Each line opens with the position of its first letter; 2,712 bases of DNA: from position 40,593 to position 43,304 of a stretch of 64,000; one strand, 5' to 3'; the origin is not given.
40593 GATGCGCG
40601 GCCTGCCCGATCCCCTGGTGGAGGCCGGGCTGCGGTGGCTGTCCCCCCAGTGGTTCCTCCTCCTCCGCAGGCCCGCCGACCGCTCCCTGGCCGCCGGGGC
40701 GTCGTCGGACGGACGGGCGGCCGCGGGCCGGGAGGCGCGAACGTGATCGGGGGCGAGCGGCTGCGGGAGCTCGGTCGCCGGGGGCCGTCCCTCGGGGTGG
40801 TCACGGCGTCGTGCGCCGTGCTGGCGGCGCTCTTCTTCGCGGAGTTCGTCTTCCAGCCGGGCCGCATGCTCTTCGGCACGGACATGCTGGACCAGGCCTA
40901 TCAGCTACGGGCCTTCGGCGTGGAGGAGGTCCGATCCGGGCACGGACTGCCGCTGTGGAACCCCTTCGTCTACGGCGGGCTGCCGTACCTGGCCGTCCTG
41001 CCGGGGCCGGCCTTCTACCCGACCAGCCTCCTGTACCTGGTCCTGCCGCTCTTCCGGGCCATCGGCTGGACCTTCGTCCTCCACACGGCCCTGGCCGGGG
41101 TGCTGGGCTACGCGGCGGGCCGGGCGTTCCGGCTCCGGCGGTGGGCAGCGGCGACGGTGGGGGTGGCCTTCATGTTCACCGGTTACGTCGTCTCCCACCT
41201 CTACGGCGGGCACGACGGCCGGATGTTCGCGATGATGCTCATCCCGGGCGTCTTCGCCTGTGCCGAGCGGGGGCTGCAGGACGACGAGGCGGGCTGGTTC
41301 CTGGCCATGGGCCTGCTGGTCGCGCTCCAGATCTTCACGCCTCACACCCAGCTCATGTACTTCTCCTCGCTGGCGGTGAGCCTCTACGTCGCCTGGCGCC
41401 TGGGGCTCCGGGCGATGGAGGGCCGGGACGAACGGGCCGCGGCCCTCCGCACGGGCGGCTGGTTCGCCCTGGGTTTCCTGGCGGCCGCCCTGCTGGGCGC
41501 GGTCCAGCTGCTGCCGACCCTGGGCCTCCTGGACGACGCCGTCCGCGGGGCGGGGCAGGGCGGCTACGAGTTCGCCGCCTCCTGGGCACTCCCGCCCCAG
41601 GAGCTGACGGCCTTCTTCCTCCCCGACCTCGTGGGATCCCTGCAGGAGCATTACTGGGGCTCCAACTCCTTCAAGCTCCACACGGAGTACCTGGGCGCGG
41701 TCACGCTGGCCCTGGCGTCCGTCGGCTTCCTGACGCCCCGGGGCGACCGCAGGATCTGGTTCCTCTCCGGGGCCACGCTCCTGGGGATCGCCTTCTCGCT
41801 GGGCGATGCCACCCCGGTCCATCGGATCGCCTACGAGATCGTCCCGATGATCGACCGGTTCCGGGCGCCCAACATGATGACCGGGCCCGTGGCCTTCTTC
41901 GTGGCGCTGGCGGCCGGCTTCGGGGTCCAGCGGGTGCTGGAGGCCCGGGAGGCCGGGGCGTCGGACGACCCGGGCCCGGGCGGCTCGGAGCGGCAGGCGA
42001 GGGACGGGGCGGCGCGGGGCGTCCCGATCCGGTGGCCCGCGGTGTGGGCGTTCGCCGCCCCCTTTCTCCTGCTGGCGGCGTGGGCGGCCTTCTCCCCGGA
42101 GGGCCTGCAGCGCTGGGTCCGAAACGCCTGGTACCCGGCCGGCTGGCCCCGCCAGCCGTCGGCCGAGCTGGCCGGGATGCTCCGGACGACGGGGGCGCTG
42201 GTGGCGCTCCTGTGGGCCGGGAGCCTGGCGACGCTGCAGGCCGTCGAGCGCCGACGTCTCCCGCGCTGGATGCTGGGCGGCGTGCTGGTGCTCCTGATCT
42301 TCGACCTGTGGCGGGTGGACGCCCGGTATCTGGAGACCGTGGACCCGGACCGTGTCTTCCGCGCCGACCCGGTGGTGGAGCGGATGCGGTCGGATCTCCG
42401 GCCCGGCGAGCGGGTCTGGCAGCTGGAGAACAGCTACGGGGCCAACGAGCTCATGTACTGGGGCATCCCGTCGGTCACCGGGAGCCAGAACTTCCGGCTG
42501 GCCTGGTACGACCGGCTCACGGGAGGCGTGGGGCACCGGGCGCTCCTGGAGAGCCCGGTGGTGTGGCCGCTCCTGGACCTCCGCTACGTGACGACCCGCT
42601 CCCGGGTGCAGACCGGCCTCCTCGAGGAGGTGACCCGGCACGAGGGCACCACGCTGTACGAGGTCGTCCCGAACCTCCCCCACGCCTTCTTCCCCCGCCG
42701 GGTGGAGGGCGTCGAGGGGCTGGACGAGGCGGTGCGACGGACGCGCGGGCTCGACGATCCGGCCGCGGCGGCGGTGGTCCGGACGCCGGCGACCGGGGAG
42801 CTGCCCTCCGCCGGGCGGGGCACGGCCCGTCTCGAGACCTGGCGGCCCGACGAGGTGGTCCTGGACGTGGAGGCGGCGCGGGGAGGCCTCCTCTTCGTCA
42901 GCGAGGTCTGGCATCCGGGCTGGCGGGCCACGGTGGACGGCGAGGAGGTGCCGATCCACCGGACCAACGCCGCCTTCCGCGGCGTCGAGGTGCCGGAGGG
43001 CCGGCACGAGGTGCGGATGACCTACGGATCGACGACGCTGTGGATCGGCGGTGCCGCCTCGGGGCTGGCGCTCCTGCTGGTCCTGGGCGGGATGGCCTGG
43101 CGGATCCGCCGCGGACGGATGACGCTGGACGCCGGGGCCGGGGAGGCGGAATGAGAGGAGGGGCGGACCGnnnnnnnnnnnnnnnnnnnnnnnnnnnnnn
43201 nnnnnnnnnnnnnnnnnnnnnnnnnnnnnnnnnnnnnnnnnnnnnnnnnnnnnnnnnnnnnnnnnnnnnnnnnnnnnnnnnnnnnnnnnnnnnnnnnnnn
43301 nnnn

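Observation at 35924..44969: rpoN-coupled 7-gene extracytoplasmic glycosylation cluster (2 polyprenyl-P sugar synthases, 2 GT-C-like proteins, flippase-like protein, GT4, methyltransferase)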

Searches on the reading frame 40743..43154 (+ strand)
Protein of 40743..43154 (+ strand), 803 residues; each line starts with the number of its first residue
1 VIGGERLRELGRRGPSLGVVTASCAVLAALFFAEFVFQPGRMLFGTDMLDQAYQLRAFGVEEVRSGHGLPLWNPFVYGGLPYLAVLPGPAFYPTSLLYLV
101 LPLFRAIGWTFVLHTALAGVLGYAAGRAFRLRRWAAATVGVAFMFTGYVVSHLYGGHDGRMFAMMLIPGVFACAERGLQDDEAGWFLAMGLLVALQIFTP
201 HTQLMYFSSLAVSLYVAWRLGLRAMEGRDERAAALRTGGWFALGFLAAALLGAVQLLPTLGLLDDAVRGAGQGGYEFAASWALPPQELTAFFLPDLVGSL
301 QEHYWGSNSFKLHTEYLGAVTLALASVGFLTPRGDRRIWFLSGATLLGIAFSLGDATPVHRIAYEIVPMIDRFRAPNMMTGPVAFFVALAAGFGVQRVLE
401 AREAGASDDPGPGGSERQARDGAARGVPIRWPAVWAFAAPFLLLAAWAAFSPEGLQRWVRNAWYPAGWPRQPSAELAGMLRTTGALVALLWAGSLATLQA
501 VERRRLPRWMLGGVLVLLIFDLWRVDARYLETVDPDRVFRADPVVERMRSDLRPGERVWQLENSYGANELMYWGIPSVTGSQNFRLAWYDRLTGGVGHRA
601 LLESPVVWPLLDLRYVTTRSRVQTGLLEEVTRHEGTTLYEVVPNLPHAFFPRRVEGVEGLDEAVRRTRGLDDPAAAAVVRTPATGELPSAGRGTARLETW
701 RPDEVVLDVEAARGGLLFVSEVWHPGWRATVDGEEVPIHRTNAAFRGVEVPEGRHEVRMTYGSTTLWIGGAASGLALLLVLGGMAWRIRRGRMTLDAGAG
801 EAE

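Call 6: search_protein_families(library=pfam, proteins=[window:40743-43154:+], max_evalue=0.01)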
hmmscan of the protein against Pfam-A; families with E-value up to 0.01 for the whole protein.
window:40743-43154:+ (803 aa): 1 family
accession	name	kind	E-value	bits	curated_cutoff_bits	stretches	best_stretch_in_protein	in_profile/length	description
PF09586.16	YfhO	-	1.1e-14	54.3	28.5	1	696-769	757-831/835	Bacterial membrane protein YfhO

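Call 7: search_protein_families(library=ncbifam, proteins=[window:40743-43154:+], max_evalue=0.01)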
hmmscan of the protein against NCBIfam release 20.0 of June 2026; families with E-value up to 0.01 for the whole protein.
window:40743-43154:+ (803 aa): 2 families
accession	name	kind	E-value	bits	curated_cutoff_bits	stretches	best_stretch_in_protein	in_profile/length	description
NF047589.1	GlcsyltransPgfM1Strep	equivalog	2.6e-06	25.8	1400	1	720-781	887-948/955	glycosyltransferase PgfM1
NF047590.1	GlcsyltransPgfM2Strep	equivalog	2.7e-05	22.5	1500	1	709-783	801-876/884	glycosyltransferase PgfM2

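Call 11: search_solved_structures(query=window:40743-43154:+, max_evalue=1, show_alignments=2)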
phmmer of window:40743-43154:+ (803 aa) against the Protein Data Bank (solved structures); distinct sequences matched with E-value up to 1: 2.
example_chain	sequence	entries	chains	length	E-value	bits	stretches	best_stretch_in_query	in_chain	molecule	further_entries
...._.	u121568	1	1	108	0.48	11.6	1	461-513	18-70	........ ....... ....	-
7dpy_A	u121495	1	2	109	0.49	11.6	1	461-513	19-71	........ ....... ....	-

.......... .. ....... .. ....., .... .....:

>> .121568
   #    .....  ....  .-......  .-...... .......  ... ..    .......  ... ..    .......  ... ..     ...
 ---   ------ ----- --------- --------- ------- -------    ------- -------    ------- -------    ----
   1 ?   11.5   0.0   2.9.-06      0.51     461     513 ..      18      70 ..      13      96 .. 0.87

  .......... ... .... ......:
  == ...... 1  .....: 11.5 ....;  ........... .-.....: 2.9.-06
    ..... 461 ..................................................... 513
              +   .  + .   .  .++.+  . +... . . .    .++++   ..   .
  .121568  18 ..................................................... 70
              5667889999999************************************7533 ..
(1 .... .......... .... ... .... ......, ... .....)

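Call 13: find_homologous_proteins(query=window:40743-43154:+, max_evalue=0.00001)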
Query window:40743-43154:+ (803 aa): 355 proteins with E <= 0.00001 among 8000 candidates; the best 120 are listed.
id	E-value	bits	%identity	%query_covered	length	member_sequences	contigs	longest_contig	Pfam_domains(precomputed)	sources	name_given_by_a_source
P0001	0.0e+0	1687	95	98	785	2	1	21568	PF09586.17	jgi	jgi:hypothetical protein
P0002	0.0e+0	1151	68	96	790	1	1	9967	PF09586.17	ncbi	-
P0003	0.0e+0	1148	67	98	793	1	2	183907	PF09586.17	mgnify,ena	mgnify:CR=1 FL=1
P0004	0.0e+0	1136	68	95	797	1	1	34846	PF09586.17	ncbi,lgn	-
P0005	0.0e+0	1131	67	98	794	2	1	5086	PF09586.17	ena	-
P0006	0.0e+0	1080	66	96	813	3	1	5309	PF09586.17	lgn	-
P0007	0.0e+0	1080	65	94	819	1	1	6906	PF09586.17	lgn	-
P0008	0.0e+0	1076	65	95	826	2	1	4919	PF09586.17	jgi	jgi:hypothetical protein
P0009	0.0e+0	1071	64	98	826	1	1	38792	PF09586.17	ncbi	-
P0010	0.0e+0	1064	62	98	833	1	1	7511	PF09586.17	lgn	-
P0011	0.0e+0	1018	64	95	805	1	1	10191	PF09586.17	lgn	-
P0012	3.6e-290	983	61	98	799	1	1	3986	PF09586.17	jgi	-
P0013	7.4e-272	922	60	94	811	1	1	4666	PF09586.17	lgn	-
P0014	2.3e-271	921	57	94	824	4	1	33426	PF09586.17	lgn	-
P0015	5.0e-271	920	56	97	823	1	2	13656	PF09586.17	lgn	-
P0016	7.9e-270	916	59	95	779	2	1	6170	PF09586.17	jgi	jgi:hypothetical protein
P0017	2.8e-267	907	57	94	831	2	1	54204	PF09586.17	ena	-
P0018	3.5e-266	904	56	96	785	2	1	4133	PF09586.17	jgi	jgi:hypothetical protein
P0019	8.6e-266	902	57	96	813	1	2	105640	PF09586.17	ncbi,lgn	ncbi:MAG: YfhO family protein [Gemmatimonadota bacterium]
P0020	3.7e-264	897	56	95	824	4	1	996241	PF09586.17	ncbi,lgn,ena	-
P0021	5.2e-260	883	55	95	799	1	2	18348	PF09586.17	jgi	jgi:hypothetical protein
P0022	5.8e-260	883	56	96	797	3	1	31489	PF09586.17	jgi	-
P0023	1.3e-258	879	56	94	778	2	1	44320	PF09586.17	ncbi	-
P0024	5.3e-258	877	57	94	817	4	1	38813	PF09586.17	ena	-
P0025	5.6e-258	876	57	91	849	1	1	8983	PF09586.17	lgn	-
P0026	9.2e-257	872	54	96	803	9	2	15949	PF09586.17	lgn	-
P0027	1.3e-256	872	56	93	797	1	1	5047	PF09586.17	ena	-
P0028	1.4e-256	872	54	97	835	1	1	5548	PF09586.17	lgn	-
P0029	4.0e-256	870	54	98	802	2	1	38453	PF09586.17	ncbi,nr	ncbi:MAG: YfhO family protein [Candidatus Palauibacterales bacterium]|nr:YfhO family protein [Candid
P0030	4.3e-256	870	55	96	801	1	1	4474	PF09586.17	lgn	-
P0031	3.5e-253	861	58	91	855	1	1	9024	PF09586.17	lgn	-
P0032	3.7e-253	861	54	96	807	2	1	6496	PF09586.17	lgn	-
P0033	1.3e-246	839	55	94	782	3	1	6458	PF09586.17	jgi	jgi:hypothetical protein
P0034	7.5e-244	830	54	94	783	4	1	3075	PF09586.17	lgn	-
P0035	1.0e-243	829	56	91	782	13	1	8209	PF09586.17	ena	-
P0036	1.4e-242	826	56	93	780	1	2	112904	PF09586.17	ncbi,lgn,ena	-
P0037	8.4e-242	823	55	93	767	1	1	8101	PF09586.17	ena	-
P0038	1.0e-241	823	55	97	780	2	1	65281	PF09586.17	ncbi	ncbi:MAG: hypothetical protein ACE5HF_04475 [Gemmatimonadota bacterium]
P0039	8.0e-241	820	55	91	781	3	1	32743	PF09586.17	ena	-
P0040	1.1e-240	819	53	93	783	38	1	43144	PF09586.17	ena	-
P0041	2.9e-239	815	53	98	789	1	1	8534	PF09586.17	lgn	-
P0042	3.6e-239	814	54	96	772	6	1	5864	PF09586.17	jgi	jgi:hypothetical protein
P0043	6.2e-239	813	53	97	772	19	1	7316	PF09586.17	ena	-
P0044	1.7e-238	812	55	94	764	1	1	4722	PF09586.17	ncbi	ncbi:MAG: hypothetical protein ABFS14_12755, partial [Gemmatimonadota bacterium]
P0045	6.9e-238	810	54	91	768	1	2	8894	PF09586.17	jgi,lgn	jgi:hypothetical protein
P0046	8.6e-238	810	54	97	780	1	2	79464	PF09586.17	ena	-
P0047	1.3e-237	809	55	93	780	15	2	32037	PF09586.17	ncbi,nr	ncbi:MAG: hypothetical protein M8840_02690 [marine benthic group bacterium]|nr:hypothetical protein 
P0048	4.2e-237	807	53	96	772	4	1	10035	PF09586.17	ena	-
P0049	4.9e-237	807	54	96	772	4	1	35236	PF09586.17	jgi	jgi:hypothetical protein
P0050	6.7e-237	807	54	97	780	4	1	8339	PF09586.17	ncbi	ncbi:MAG: hypothetical protein P8125_05280 [Gemmatimonadota bacterium]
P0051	6.8e-237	807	53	97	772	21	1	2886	PF09586.17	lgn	-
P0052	2.3e-235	802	52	93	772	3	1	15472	PF09586.17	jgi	-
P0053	5.8e-235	800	53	96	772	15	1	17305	PF09586.17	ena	-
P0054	1.0e-234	800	52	96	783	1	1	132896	PF09586.17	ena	-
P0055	7.4e-234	797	53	95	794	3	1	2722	PF09586.17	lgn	-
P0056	2.2e-233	795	54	93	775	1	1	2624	PF09586.17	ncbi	-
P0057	1.4e-232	792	53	94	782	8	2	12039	PF09586.17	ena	-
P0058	3.5e-232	791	54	93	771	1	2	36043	PF09586.17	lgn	-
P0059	4.5e-232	791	52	92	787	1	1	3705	PF09586.17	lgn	-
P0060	5.0e-232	791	51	95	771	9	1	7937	PF09586.17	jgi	-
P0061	6.0e-232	790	52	97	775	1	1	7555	PF09586.17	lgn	-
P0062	9.0e-232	790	52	95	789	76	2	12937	PF09586.17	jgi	jgi:hypothetical protein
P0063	1.6e-231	789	53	95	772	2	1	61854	PF09586.17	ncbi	-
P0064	2.0e-230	785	55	91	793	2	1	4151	PF09586.17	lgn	-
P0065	2.5e-230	785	54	92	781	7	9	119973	PF09586.17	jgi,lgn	jgi:hypothetical protein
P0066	3.1e-230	785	53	95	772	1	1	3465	PF09586.17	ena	-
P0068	6.1e-230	784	53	93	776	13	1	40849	PF09586.17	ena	-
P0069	9.0e-230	783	50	95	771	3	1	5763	PF09586.17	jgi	-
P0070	1.1e-229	783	53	95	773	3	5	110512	PF09586.17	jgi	jgi:hypothetical protein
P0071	1.2e-229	783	50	95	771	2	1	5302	PF09586.17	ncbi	ncbi:MAG: YfhO family protein [Gemmatimonadota bacterium]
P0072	3.0e-229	781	52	94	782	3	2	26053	PF09586.17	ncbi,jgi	jgi:hypothetical protein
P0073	1.1e-228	780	52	95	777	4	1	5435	PF09586.17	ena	-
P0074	1.1e-228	780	49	95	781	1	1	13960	PF09586.17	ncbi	-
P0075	2.8e-228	778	51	94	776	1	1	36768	PF09586.17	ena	-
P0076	4.1e-228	778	50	96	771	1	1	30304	PF09586.17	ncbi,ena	-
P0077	4.1e-228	778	52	97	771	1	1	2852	PF09586.17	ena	-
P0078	4.6e-228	778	52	92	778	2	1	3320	PF09586.17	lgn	-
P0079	5.5e-228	777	51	99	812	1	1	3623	PF09586.17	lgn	-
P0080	8.0e-228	777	53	93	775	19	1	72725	PF09586.17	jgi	jgi:hypothetical protein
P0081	1.1e-227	776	53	96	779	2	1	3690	PF09586.17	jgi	-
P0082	8.4e-227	773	53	94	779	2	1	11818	PF09586.17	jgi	-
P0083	2.1e-226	772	51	97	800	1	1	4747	PF09586.17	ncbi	ncbi:MAG: hypothetical protein ACODAA_05835 [Gemmatimonadota bacterium]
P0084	2.6e-226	772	52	92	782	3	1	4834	PF09586.17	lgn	-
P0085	2.9e-226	772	53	94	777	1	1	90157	PF09586.17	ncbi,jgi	-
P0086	5.1e-226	771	51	96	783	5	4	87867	PF09586.17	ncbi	-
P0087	5.8e-226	771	52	95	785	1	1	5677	PF09586.17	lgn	-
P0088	6.8e-226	770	48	96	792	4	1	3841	PF09586.17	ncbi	-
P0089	8.5e-226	770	54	94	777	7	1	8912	PF09586.17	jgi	-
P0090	1.4e-225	769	52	97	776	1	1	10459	PF09586.17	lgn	-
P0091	1.4e-225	769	53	94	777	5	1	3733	PF09586.17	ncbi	ncbi:MAG: YfhO family protein [Gemmatimonadota bacterium]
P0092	1.8e-225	769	52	95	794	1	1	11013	PF09586.17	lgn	-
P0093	2.0e-225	769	51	93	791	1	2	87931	PF09586.17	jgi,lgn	-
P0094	2.5e-225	768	51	97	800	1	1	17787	PF09586.17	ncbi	-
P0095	3.7e-225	768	51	95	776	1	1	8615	PF09586.17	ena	-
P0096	5.6e-225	767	51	95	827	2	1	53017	PF09586.17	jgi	jgi:hypothetical protein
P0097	6.4e-225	767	53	94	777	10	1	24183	PF09586.17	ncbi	-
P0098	7.0e-225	767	53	94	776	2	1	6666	PF09586.17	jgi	jgi:hypothetical protein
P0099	7.1e-225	767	52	94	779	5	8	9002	PF09586.17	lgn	-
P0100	7.8e-225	767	50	93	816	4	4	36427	PF09586.17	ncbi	-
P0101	8.2e-225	767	51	92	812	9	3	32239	PF09586.17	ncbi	-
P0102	2.9e-224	765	50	96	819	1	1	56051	PF09586.17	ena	-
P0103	5.1e-224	764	52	94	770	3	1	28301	PF09586.17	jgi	jgi:hypothetical protein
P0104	5.8e-224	764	51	97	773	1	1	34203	PF09586.17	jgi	-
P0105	5.9e-224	764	51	95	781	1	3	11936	PF09586.17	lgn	-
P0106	6.9e-224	764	50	95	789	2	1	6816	PF09586.17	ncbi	-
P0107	1.1e-223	763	51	90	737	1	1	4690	PF09586.17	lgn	-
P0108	1.6e-223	763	51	97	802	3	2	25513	PF09586.17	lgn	-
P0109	1.8e-223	762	52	94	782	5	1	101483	PF09586.17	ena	-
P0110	3.1e-223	762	51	93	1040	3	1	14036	PF13847.13,PF13489.13,PF13649.13,PF09586.17,PF05148.22,PF08241.19,PF08242.19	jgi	jgi:SAM-dependent methyltransferase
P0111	3.7e-223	761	52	95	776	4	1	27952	PF09586.17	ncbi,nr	ncbi:MAG: YfhO family protein [marine benthic group bacterium]|nr:YfhO family protein [Candidatus Be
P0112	8.9e-223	760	51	96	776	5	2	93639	PF09586.17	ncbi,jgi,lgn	ncbi:MAG: YfhO family protein [Gemmatimonadota bacterium]|jgi:hypothetical protein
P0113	1.6e-222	759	52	97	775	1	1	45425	PF09586.17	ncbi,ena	-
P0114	2.6e-222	758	52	92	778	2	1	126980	PF09586.17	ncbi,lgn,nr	ncbi:MAG TPA: YfhO family protein [Gemmatimonadota bacterium]|nr:YfhO family protein [Gemmatimonadot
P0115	3.0e-222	758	51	93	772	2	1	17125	PF09586.17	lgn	-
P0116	4.6e-222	758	51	96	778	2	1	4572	PF09586.17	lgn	-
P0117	5.5e-222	757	53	93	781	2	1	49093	PF09586.17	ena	-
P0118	8.9e-222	757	52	94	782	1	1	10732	PF09586.17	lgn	-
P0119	9.2e-222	757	50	95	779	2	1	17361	PF09586.17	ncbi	ncbi:MAG: hypothetical protein ACR2GQ_10995 [Gemmatimonadota bacterium]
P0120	1.4e-221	756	51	93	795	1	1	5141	PF09586.17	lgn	-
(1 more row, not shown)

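Call 16: find_related_loci(query=A1, collection=genome_contigs, flank=10000)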
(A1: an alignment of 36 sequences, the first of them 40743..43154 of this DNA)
Query A1 (803 aa) in genome_contigs; peptide patterns used: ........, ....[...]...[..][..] (x = any residue, [..] = any of these).
129 stretches matched a pattern; 96 encode a relative of the query (tblastn E <= 1e-3); the best 80 are kept; 80 distinct loci.
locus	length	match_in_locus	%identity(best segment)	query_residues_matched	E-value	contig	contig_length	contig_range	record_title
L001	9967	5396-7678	67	14-784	0e+0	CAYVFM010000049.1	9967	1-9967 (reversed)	MAG TPA_asm: uncultured Gemmatimonadota bacterium isolate binchicken_co207_48 genome assembly, contig: NODE_7945_length_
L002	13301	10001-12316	65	7-780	0e+0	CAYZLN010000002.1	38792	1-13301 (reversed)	MAG TPA_asm: uncultured Gemmatimonadota bacterium isolate binchicken_co207_240 genome assembly, contig: NODE_677_length_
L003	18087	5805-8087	55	24-792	0e+0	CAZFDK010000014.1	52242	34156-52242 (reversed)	MAG TPA_asm: uncultured Gemmatimonadota bacterium isolate SRP185896_co2_114 genome assembly, contig: NODE_184_length_522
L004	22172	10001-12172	59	19-763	0e+0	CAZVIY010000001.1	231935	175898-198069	MAG TPA_asm: uncultured Gemmatimonadota bacterium isolate binchicken_co207_140 genome assembly, contig: NODE_7_length_23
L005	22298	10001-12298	57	31-786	0e+0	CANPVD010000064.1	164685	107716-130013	MAG: uncultured bacterium isolate 3300026127_2 genome assembly, contig: 3300026127.a:Ga0209956_1000012, whole genome sho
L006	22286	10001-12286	55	3-784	0e+0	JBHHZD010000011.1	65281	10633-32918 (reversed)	MAG: Gemmatimonadota bacterium isolate Maj_1_bin.60 NODE_90_length_65281_cov_9.606185, whole genome shotgun sequence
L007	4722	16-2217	55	21-775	0e+0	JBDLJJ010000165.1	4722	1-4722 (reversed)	MAG: Gemmatimonadota bacterium isolate MAG089 MAG089_165, whole genome shotgun sequence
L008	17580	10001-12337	57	32-799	0e+0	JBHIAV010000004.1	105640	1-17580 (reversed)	MAG: Gemmatimonadota bacterium isolate K_2_bin.6 NODE_18_length_105640_cov_9.387754, whole genome shotgun sequence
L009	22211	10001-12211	56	13-769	0e+0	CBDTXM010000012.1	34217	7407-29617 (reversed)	MAG TPA_asm: uncultured bacterium isolate ERR2431956_binner123_Refined_47 genome assembly, contig: ERZ23880148.141, whol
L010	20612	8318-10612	51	3-775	0e+0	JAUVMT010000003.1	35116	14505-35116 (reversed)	MAG: Gemmatimonadales bacterium isolate CSMAG_591 CSMAG_591_k141_1020720_length_35116_cov_15.1665, whole genome shotgun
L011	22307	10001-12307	53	8-790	0e+0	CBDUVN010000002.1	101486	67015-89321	MAG TPA_asm: uncultured bacterium isolate SRR21487738_binner123_Refined_62 genome assembly, contig: ERZ25083882.7, whole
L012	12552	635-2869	53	13-778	0e+0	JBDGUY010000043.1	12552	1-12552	MAG: Gemmatimonadota bacterium isolate M3-10_Bin_137 M3-10_Bin_137_scaffold_16332, whole genome shotgun sequence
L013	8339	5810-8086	54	24-802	0e+0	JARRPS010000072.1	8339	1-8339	MAG: Gemmatimonadota bacterium isolate Spart_182_MAG scaffold_4292, whole genome shotgun sequence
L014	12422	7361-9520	53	31-776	0e+0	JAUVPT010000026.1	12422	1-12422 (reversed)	MAG: Gemmatimonadota bacterium isolate CSMAG_669 CSMAG_669_k127_15569332_length_12422_cov_15.5623, whole genome shotgun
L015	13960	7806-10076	49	30-792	0e+0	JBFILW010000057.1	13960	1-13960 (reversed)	MAG: Gemmatimonadota bacterium isolate Mix_sand12.2021.10.D.86 k141_306963_length_13960_cov_9.0000, whole genome shotgun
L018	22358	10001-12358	51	8-773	0e+0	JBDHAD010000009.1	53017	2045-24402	MAG: Gemmatimonadota bacterium isolate M3-44_Bin_137 M3-44_Bin_137_scaffold_1323, whole genome shotgun sequence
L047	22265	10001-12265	48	24-768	0e+0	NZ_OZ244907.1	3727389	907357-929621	MAG: Candidatus Palauibacter sp. isolate c5de0401-b7dc-4d82-98b5-efbda7d568cc chromosome 1, complete sequence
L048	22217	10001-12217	49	24-763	0e+0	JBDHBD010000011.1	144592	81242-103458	MAG: Gemmatimonadota bacterium isolate M3-44_Bin_431 M3-44_Bin_431_scaffold_454, whole genome shotgun sequence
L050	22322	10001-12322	47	24-789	0e+0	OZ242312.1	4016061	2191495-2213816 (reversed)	MAG: Gemmatimonadota bacterium isolate 199b9089-fb52-4512-a5e9-bc908b5c825e genome assembly, chromosome: 1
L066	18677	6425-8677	55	8-769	0e+0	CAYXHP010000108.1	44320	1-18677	MAG TPA_asm: uncultured Gemmatimonadota bacterium isolate SRP185410_co1_303 genome assembly, contig: k141_1860796, whole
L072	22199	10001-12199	53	30-773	0e+0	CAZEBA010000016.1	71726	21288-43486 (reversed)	MAG TPA_asm: uncultured Gemmatimonadota bacterium isolate SRP321284_co1_122 genome assembly, contig: NODE_419_length_717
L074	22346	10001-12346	49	3-792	0e+0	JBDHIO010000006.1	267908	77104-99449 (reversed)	MAG: Gemmatimonadota bacterium isolate BHB10-2_Bin_304 BHB10-2_Bin_304_scaffold_269, whole genome shotgun sequence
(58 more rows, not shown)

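Call 28: predict_structure(alignment_id=A1)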
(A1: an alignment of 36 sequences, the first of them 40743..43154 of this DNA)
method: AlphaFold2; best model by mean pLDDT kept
length: 803 residues; sequences in the alignment: 36
mean_pLDDT: 89.1   pTM: 0.89
mean pLDDT of the five models: 89.1, 87.0, 86.5, 85.8, 85.1
residues with pLDDT >= 90: 499; 70-90: 252; 50-70: 44; < 50: 8
segments of 3 or more residues with pLDDT < 50: 1-3
pLDDT, mean of each block of 10 residues (from residue 1): 62 87 97 89 85 83 87 77 61 83 90 96 97 97 89 83 95 96 94 88 88 97 93 96 97 88 76 77 90 89 82 88 97 86 96 92 87 84 97 96 78 58 68 97 97 95 91 91 97 98 94 97 91 88 94 92 86 84 80 83 91 94 90 94 92 95 95 94 89 95 95 97 94 96 96 98 90 94 88 72 51
secondary structure, 60 per line:
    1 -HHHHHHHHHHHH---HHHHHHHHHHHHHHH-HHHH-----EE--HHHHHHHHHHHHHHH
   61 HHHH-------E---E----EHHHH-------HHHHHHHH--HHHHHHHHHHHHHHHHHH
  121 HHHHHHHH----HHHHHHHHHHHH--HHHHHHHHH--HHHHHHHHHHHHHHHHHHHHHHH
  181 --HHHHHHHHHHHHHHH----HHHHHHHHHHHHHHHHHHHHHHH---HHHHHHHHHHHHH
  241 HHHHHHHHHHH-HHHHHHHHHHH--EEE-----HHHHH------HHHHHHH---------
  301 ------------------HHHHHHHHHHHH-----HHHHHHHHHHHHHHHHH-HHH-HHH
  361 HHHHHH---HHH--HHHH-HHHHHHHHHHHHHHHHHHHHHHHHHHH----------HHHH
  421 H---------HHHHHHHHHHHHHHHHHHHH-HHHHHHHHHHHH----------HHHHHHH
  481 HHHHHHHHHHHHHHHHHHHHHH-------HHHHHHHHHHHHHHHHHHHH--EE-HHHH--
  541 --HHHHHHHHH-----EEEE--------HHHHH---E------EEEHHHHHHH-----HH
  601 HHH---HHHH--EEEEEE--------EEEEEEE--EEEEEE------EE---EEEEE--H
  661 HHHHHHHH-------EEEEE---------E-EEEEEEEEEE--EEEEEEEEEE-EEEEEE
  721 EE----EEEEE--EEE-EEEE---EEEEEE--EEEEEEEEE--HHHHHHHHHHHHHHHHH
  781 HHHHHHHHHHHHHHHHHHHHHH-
elements in order (helices of 4 or more, strands of 3 or more residues): H2-13 H17-31 H33-36 H46-64 H82-85 H93-100 H103-128 H133-144 H147-155 H158-180 H183-197 H202-224 H228-251 H253-263 E266-268 H274-278 H285-291 H319-330 H336-352 H358-366 H375-378 H380-406 H417-421 H431-450 H452-463 H474-502 H510-529 H535-538 H543-551 E557-560 H569-573 E584-586 H587-593 H599-603 H607-610 E613-618 E627-633 E636-641 E653-657 H660-668 E676-680 E692-701 E704-713 E715-722 E727-731 E734-736 E738-741 E745-750 E753-761 H764-802
